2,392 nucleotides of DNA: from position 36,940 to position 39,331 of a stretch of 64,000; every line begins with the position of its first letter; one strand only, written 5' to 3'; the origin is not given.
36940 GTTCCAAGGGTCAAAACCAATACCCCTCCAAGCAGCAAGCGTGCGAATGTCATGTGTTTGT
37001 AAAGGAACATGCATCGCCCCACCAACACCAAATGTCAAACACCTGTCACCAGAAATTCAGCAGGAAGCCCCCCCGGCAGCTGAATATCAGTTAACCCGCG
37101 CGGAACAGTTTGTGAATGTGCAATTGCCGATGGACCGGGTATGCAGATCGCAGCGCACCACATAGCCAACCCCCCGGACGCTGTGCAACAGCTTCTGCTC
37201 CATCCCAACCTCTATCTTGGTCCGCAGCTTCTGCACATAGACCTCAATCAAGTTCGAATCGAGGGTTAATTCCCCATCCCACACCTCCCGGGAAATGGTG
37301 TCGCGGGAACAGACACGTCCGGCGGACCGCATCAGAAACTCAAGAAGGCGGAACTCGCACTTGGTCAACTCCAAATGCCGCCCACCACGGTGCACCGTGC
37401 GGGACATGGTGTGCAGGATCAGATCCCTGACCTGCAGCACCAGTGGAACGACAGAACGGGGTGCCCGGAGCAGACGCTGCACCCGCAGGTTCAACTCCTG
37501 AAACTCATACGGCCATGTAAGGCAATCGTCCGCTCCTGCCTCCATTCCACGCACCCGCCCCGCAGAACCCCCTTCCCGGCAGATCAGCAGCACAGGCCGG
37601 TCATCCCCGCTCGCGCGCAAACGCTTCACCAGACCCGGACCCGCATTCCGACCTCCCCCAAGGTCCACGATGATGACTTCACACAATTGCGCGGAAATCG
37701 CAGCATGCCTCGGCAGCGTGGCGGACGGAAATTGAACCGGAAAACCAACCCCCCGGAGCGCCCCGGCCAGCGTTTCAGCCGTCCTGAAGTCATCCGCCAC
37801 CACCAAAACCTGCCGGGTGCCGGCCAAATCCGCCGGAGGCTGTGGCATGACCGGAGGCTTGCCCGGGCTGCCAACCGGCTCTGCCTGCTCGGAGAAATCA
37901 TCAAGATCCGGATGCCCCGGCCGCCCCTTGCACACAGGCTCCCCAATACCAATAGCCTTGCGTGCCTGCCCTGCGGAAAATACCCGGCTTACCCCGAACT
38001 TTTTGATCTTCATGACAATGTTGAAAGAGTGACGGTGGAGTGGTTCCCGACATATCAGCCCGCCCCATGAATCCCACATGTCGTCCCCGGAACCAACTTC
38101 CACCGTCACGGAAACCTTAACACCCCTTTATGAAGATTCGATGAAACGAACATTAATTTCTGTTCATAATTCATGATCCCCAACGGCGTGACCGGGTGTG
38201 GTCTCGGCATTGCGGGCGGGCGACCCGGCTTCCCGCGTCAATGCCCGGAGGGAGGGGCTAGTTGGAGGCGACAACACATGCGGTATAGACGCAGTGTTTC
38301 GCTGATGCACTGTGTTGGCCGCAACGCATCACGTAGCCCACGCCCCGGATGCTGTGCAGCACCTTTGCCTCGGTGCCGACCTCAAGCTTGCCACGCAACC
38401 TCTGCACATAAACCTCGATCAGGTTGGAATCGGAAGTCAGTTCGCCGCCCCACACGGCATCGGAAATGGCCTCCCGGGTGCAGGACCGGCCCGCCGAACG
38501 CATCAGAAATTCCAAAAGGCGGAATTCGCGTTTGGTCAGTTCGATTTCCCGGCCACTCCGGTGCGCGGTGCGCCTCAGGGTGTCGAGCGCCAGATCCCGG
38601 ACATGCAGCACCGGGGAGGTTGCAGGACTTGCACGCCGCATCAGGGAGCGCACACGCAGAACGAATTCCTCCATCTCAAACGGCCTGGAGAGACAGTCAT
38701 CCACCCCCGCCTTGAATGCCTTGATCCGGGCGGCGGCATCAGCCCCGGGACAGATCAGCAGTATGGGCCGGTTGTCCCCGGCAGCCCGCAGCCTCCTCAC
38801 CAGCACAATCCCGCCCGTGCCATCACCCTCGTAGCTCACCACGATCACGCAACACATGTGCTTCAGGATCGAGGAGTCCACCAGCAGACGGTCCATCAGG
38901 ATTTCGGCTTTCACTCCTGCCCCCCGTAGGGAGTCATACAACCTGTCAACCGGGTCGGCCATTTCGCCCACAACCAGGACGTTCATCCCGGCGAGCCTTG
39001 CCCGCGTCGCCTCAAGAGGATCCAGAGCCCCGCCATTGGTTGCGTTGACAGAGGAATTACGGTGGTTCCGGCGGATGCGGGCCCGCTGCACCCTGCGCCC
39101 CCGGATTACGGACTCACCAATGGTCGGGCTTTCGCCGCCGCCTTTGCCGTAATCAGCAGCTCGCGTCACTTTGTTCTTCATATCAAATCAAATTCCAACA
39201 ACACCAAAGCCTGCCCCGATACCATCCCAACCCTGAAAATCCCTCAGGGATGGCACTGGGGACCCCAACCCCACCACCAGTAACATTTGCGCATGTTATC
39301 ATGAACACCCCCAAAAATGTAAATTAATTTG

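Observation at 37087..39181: Two tandem OmpR paralogues with degenerate receivers and a conserved C-x2-H-x6-C-x4-C C-terminal tail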

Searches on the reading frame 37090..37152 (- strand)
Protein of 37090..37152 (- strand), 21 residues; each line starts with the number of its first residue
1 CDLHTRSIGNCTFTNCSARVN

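Call 64: search_protein_families(library=pfam, proteins=[window:37090-37152:-], max_evalue=10)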
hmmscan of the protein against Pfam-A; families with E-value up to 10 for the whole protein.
seq(21 aa): 0 families

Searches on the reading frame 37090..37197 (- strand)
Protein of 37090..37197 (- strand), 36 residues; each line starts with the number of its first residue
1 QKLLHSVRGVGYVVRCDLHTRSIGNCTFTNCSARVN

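Call 35: search_protein_representatives(alignment_id=A2)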
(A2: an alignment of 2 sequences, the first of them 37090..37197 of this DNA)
Query: 2 sequences, 36 profile positions. Proteins with E-value up to 0.001 (for the whole library): 3; up to 1e-10: 2; up to 1e-30: 0. The best 3 are listed.
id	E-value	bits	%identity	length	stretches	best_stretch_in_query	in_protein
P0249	4.8e-13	64.7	-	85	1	1-36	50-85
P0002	2.7e-11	59.0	-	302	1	2-34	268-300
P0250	2.4e-04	36.8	-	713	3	10-36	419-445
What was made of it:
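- On Known zinc-finger / zinc-ribbon / knuckle domains: A profile search of 1.84 billion proteins finds no related tail outside the lineage (call 35).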

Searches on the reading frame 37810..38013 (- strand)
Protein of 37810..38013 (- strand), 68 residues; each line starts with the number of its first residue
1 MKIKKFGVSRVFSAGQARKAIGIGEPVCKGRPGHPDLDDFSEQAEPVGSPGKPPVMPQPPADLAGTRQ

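Call 64: search_protein_families(library=pfam, proteins=[window:37810-38013:-], max_evalue=10)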
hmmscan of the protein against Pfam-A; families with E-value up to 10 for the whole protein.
seq(68 aa): 0 families
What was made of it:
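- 37816..38013 (-): Paralogue 1 N-terminal extension (about 66 aa, Pro/Gly-rich, predicted disordered). No Pfam match (call 64).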

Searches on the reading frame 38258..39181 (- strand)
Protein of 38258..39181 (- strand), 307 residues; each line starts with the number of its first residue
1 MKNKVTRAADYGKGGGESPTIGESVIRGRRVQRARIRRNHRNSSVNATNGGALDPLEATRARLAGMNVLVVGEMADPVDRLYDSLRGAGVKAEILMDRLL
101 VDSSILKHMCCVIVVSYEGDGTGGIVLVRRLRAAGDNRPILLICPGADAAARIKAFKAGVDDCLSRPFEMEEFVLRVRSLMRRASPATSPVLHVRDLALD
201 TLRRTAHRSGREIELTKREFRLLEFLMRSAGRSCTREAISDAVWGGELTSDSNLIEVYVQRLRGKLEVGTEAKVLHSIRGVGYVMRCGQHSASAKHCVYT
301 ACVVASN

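Call 3: search_protein_families(library=pfam, proteins=[window:38258-39181:-], max_evalue=0.01)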
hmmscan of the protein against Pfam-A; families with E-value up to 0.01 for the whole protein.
window:38258-39181:- (307 aa): 2 families
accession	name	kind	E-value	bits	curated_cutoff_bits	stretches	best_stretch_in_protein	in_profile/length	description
PF00486.34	Trans_reg_C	-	1.2e-22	80.2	26.2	1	210-285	1-77/77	Transcriptional regulatory protein, C terminal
PF00072.30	Response_reg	-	2.3e-05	25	30.2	1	120-177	53-110/111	Response regulator receiver domain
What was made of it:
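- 38258..39181 (-): Paralogue 2 CDS (307 aa). It is an aspartate-less atypical OmpR/PhoB regulator. Pfam (call 3).
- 38324..38626 (-): Paralogue 2 winged helix-turn-helix DNA-binding domain. Pfam Trans_reg_C, residues 210-285 (call 3).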

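Call 9: find_homologous_proteins(query=window:38258-39181:-, max_evalue=1e-10)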
Query window:38258-39181:- (307 aa): 726 proteins with E <= 1e-10 among 8000 candidates; the best 120 are listed.
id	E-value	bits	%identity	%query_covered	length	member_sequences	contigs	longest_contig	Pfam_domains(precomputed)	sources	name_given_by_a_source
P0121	1.2e-194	663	99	100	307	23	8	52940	PF00486.35,PF00072.31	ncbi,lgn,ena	-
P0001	3.1e-68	249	52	80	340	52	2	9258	PF00486.35,PF00072.31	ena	-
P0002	1.4e-66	243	51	79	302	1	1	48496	PF00486.35,PF00072.31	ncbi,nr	ncbi:MAG: response regulator transcription factor [Verrucomicrobia bacterium]|nr:response regulator 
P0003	1.3e-61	227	51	79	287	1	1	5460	PF00486.35,PF00072.31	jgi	jgi:DNA-binding response OmpR family regulator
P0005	3.0e-49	186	43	73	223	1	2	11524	PF00486.35,PF00072.31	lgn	-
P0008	5.0e-49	185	43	73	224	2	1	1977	PF00486.35,PF00072.31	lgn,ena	-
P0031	2.9e-47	180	43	73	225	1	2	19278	PF00486.35,PF00072.31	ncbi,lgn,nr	ncbi:MAG: response regulator transcription factor [Verrucomicrobiales bacterium]|nr:response regulat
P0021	6.3e-47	179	44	72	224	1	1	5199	PF00486.35,PF00072.31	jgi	-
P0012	1.5e-46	177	41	73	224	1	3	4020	PF00486.35,PF00072.31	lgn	-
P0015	1.9e-46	177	49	55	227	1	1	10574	PF00486.35,PF00072.31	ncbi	ncbi:MAG: response regulator transcription factor [Burkholderiales bacterium]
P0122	2.2e-46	177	49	55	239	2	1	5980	PF00486.35,PF00072.31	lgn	-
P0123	4.6e-46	176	49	55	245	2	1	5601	PF00486.35,PF00072.31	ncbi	-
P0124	3.0e-45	173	42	72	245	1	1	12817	PF00486.35,PF00072.31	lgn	-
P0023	5.9e-45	172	44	72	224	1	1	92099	PF00486.35,PF00072.31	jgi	jgi:DNA-binding response OmpR family regulator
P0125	1.3e-44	171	42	72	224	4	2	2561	PF00486.35,PF00072.31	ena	-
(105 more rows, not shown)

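Call 21: find_related_loci(query=window:38258-39181:-, collection=metagenome_contigs, flank=4000)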
Query window:38258-39181:- (307 aa) in metagenome_contigs; peptide patterns used: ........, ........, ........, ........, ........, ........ (x = any residue, [..] = any of these).
115 stretches matched a pattern, but none encodes a relative of the query by tblastn (E <= 1e-3).
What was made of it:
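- Tried and rejected: find_related_loci with paralogue 2 in the metagenomes found nothing (call 21).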

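Call 42: predict_structure(alignment_id=A3)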
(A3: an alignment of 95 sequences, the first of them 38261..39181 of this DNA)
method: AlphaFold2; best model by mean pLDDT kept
length: 307 residues; sequences in the alignment: 95
mean_pLDDT: 72.3   pTM: 0.48
mean pLDDT of the five models: 72.3, 71.6, 70.7, 70.2, 68.1
residues with pLDDT >= 90: 85; 70-90: 119; 50-70: 31; < 50: 72
segments of 3 or more residues with pLDDT < 50: 1-53, 289-307
pLDDT, mean of each block of 10 residues (from residue 1): 36 34 35 34 35 50 71 90 92 79 74 85 86 86 87 91 93 95 68 84 85 92 89 88 81 88 86 83 72 34 28
secondary structure, 60 per line:
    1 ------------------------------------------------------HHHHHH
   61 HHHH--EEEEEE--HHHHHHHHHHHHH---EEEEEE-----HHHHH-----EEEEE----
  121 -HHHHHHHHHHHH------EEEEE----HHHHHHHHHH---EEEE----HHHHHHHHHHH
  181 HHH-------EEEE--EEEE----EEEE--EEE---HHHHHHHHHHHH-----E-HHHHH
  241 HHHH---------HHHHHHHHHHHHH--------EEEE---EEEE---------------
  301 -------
elements in order: H55-64 E67-72 H75-87 E91-96 H102-106 E112-116 H122-133 E140-144 H149-158 E162-165 H170-183 E191-194 E197-200 E205-208 E211-213 H217-228 H236-244 H254-266 E275-278 E282-285
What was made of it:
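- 38258..39181 (-): AF2 (call 42).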

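Call 43: search_solved_structures(query=window:38261-39181:-, max_evalue=1e-10, show_alignments=1)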
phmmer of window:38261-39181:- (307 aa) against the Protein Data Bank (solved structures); distinct sequences matched with E-value up to 1e-10: 40.
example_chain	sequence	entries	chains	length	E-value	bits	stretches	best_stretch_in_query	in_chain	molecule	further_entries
1kgs_A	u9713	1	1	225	3.8e-34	121.8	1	68-286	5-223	DNA BINDING RESPONSE REGULATOR D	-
1ys6_A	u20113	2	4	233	2.7e-29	105.9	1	66-286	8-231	Transcriptional regulatory protein prrA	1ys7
2gwr_A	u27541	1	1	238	1.1e-26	97.3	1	67-289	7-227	DNA-binding response regulator mtrA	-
3r0j_A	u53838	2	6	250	3.6e-26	95.6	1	67-286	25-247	POSSIBLE TWO COMPONENT SYSTEM RESPONSE TRANSCRIPTIONAL POSITIVE REGULATOR PHOP | Response regulator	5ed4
9ji3_J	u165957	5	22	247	3.7e-26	95.6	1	67-286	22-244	DNA-binding response regulator | Possible two component system response transcriptional positive regulator PhoP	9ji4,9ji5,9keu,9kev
9ket_J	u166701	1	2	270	7.7e-26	94.5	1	65-286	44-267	Possible two component system response transcriptional positive regulator PhoP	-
7lz9_A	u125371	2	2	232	6.3e-25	91.6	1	65-286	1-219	Putative two-component system response regulator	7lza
4kfc_A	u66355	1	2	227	4.9e-24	88.6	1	67-283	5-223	KDP operon transcriptional regulatory protein KdpE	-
2oqr_A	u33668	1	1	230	6.4e-24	88.2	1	67-285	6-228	Sensory transduction protein regX3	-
4kny_A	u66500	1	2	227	6.8e-24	88.2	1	67-283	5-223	KDP operon transcriptional regulatory protein KdpE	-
6lgq_D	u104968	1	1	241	8.4e-24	87.9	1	67-283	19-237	DNA-binding response regulator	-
2jzy_A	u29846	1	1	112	6.8e-21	78.3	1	191-289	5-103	Transcriptional regulatory protein PcoR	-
3q9s_A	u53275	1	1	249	3.2e-19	72.8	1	120-281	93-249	DNA-binding response regulator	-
4s04_A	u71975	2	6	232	1.2e-18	71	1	113-290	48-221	DNA-binding transcriptional regulator BasR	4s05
8jo2_H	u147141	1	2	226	1.9e-18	70.3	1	113-286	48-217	DNA-binding transcriptional regulator BasR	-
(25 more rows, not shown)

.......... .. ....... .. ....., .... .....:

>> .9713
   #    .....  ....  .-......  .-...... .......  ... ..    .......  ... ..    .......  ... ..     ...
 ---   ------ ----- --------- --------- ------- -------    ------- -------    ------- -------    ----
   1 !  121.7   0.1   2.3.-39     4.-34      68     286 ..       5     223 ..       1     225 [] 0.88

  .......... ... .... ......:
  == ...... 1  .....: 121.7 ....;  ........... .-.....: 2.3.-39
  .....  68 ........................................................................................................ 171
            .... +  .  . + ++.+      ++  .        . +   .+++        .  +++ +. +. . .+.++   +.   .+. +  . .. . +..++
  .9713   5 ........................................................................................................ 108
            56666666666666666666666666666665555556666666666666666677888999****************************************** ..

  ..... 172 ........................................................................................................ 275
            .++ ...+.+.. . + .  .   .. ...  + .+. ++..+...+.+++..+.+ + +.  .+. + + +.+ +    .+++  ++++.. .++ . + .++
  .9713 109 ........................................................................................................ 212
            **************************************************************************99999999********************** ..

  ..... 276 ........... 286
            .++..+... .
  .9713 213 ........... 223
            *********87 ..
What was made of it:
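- On OmpR/PhoB-family response regulator: PDB hits include DrrD, PrrA and MtrA (call 43).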

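Call 50: search_protein_families(library=ncbifam, proteins=[window:38261-39181:-], max_evalue=0.00001)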
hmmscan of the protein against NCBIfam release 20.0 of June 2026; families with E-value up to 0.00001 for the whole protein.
window:38261-39181:- (307 aa): 39 families (the best 25 are shown)
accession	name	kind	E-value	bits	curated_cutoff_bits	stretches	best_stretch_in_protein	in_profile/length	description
TIGR01387.1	cztR_silR_copR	subfamily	4.7e-42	144.1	279.2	1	107-285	40-218/218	heavy metal response regulator transcription factor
NF045914.1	RespRegNblR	equivalog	3.3e-41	141.4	300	1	67-286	8-226/228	response regulator transcription factor NblR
TIGR02154.1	PhoB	equivalog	2.1e-36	125.4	296.2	1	68-285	5-225/226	phosphate regulon transcriptional regulator PhoB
NF007346.1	PRK09836.1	equivalog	7e-35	120.8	420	1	123-286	58-222/227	copper/silver response regulator transcription factor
NF040689.1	MtrAB_MtrA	equivalog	7.8e-34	116.9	300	1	120-283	53-216/219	MtrAB system response regulator MtrA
NF041734.1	resp_reg_RppA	equivalog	6.4e-32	110.7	250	1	116-286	53-228/229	two-component system response regulator RppA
NF012023.0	PRK15479.1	equivalog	5.5e-30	104.6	337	1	66-290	1-222/224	transcriptional regulator TctD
NF008567.0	PRK11517.1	equivalog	2.1e-29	102.5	353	1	85-287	20-220/223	response regulator transcription factor HprR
NF045944.1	ResRegRpaBCyano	equivalog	3.9e-29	101.6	330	1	124-286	56-228/229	response regulator transcription factor RpaB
NF008078.0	PRK10816.1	equivalog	4.4e-26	91.8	336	1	66-285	1-220/223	two-component system response regulator PhoP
NF045991.1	RespRegCtrARhodob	equivalog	1.2e-25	90.5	350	1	123-286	58-222/224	response regulator transcription factor CtrA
NF007928.2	PRK10643.1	equivalog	2.4e-25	89.4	330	1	111-284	46-215/216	two-component system response regulator PmrA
NF007820.0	PRK10529.1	equivalog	3.7e-25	88.7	325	1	96-283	34-221/225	two-component system response regulator KdpE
NF041733.1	resp_reg_CseB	equivalog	1.2e-24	87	350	1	122-286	57-227/228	two-component system response regulator CseB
NF033118.1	vanR-O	exception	1.5e-24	86.8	505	1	64-285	2-220/233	vancomycin resistance response regulator transcription factor VanR-O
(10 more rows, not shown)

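Call 59: fold_search(model_id=the predicted structure, library=pdb)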
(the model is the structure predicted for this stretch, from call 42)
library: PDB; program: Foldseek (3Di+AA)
matches with E <= 10: 1757; with E <= 0.001: 546
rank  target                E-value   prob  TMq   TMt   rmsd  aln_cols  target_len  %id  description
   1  1ys6_A                3.5e-20  1.00  0.35  0.47  14.7       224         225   33  Crystal structure of the response regulatory protein PrrA from Mycobacterium Tuberculosis (released 2006-02-07)
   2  1ys6_B                2.3e-18  1.00  0.35  0.47  14.8       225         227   31  Crystal structure of the response regulatory protein PrrA from Mycobacterium Tuberculosis (released 2006-02-07)
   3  1ys7_A                6.9e-18  1.00  0.35  0.47  14.8       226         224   33  Crystal structure of the response regulator protein prrA complexed with Mg2+ (released 2006-02-07)
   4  4kfc_B                6.9e-18  1.00  0.33  0.45  10.2       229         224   30  Crystal structure of a hyperactive mutant of response regulator KdpE complexed to its promoter DNA (released 2014-02-19)
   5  1ys7_B                8.9e-18  1.00  0.35  0.47  14.7       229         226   31  Crystal structure of the response regulator protein prrA complexed with Mg2+ (released 2006-02-07)
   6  1kgs                  1.1e-17  1.00  0.35  0.48  14.2       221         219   31  Crystal Structure at 1.50 A of an OmpR/PhoB Homolog from Thermotoga maritima (released 2001-12-05)
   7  3r0j_B                3.1e-17  1.00  0.35  0.47  13.0       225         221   31  Structure of PhoP from Mycobacterium tuberculosis (released 2011-07-13)
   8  4kny_B                4.0e-17  1.00  0.34  0.45  10.1       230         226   30  Crystal structure of the response regulator KdpE complexed to DNA in an active-like conformation (released 2014-02-19)
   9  7lza                  5.1e-17  1.00  0.37  0.50  10.9       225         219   28  Activated form of VanR from S. coelicolor (released 2021-07-14)
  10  2gwr                  1.7e-16  1.00  0.34  0.45  14.1       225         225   29  Crystal structure of the response regulator protein mtrA from Mycobacterium Tuberculosis (released 2006-05-23)
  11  7lz9                  2.7e-16  1.00  0.34  0.47   8.7       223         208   30  Inactive form of VanR from S. coelicolor (released 2021-07-14)
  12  9dvt_S                3.5e-16  1.00  0.35  0.46  15.7       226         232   26  Cryo-EM structure of RpaA bound to PkaiBC DNA and the CTD of the alpha subunit of RNAP from the cyanobacterium Synecho (released 2025-10-15)
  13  5ed4_A                3.5e-16  1.00  0.34  0.46  13.5       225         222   30  Structure of a PhoP-DNA complex (released 2016-04-27)
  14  5ed4_E                4.0e-16  1.00  0.34  0.46  13.8       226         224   30  Structure of a PhoP-DNA complex (released 2016-04-27)
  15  3r0j_A                7.9e-16  1.00  0.35  0.47  13.3       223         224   31  Structure of PhoP from Mycobacterium tuberculosis (released 2011-07-13)
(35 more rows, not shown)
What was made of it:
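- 38258..39181 (-): Foldseek top hits are PrrA, KdpE, DrrD, and also RitR, HP1043 and GlnR (call 59).
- On OmpR/PhoB-family response regulator: Foldseek gives the same family (call 59).
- Architecture: Pfam (call 3), PDB sequence hits (call 43) and Foldseek (call 59) all place both proteins in the OmpR/PhoB family. RitR structures appear among the Foldseek and PDB hits (calls 43, 59).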

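Call 61: find_encoding_contigs(protein=P0121, flank=3000, max_places=10)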
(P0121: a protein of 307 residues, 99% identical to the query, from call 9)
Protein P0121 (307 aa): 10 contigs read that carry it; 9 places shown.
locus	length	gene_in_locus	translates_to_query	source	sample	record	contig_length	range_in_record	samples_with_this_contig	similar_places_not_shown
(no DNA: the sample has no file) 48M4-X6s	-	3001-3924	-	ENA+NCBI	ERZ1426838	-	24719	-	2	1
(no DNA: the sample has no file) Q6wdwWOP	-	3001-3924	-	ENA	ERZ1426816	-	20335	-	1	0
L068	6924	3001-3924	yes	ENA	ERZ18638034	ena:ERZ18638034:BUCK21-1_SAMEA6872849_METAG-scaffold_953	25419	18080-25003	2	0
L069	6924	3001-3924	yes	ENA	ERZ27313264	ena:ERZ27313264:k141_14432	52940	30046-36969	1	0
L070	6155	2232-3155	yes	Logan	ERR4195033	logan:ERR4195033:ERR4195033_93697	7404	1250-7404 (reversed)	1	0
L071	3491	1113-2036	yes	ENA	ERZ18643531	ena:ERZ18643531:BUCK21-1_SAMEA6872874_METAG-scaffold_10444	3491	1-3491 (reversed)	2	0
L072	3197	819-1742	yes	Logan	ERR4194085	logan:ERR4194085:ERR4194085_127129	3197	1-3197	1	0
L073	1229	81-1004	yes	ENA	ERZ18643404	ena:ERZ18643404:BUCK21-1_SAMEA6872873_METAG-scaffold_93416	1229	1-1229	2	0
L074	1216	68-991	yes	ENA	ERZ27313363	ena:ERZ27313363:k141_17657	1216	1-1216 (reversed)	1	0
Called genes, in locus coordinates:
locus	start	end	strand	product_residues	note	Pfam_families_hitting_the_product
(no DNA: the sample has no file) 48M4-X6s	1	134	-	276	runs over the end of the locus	PF07963:N_methyl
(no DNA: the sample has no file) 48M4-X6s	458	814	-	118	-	-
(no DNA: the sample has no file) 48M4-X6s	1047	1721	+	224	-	PF00072:Response_reg, PF00486:Trans_reg_C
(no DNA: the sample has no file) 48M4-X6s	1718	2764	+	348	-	PF00672:HAMP, PF00512:HisKA, PF02518:HATPase_c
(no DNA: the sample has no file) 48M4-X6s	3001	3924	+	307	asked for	PF00072:Response_reg (faint), PF00486:Trans_reg_C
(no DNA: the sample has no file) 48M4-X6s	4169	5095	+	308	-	PF00072:Response_reg, PF00486:Trans_reg_C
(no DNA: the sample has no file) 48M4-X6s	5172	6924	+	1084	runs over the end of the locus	PF08309:LVIVD (faint), PF05658:YadA_head (faint), PF13884:Peptidase_S74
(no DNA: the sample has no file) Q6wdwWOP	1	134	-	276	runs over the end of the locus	PF07963:N_methyl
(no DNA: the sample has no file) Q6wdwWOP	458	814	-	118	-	-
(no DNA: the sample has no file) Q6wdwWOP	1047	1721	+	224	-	PF00072:Response_reg, PF00486:Trans_reg_C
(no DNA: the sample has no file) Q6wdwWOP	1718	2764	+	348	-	PF00672:HAMP, PF00512:HisKA, PF02518:HATPase_c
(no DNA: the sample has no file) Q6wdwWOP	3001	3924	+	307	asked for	PF00072:Response_reg (faint), PF00486:Trans_reg_C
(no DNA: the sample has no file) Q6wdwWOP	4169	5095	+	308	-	PF00072:Response_reg, PF00486:Trans_reg_C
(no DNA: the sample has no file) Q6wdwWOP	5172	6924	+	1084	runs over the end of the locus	PF08309:LVIVD (faint), PF05658:YadA_head (faint), PF13884:Peptidase_S74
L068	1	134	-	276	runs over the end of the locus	PF07963:N_methyl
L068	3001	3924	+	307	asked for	PF00072:Response_reg (faint), PF00486:Trans_reg_C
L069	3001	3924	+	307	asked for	PF00072:Response_reg (faint), PF00486:Trans_reg_C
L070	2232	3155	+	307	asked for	PF00072:Response_reg (faint), PF00486:Trans_reg_C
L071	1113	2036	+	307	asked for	PF00072:Response_reg (faint), PF00486:Trans_reg_C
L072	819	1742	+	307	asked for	PF00072:Response_reg (faint), PF00486:Trans_reg_C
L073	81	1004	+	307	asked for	PF00072:Response_reg (faint), PF00486:Trans_reg_C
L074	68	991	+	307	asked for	PF00072:Response_reg (faint), PF00486:Trans_reg_C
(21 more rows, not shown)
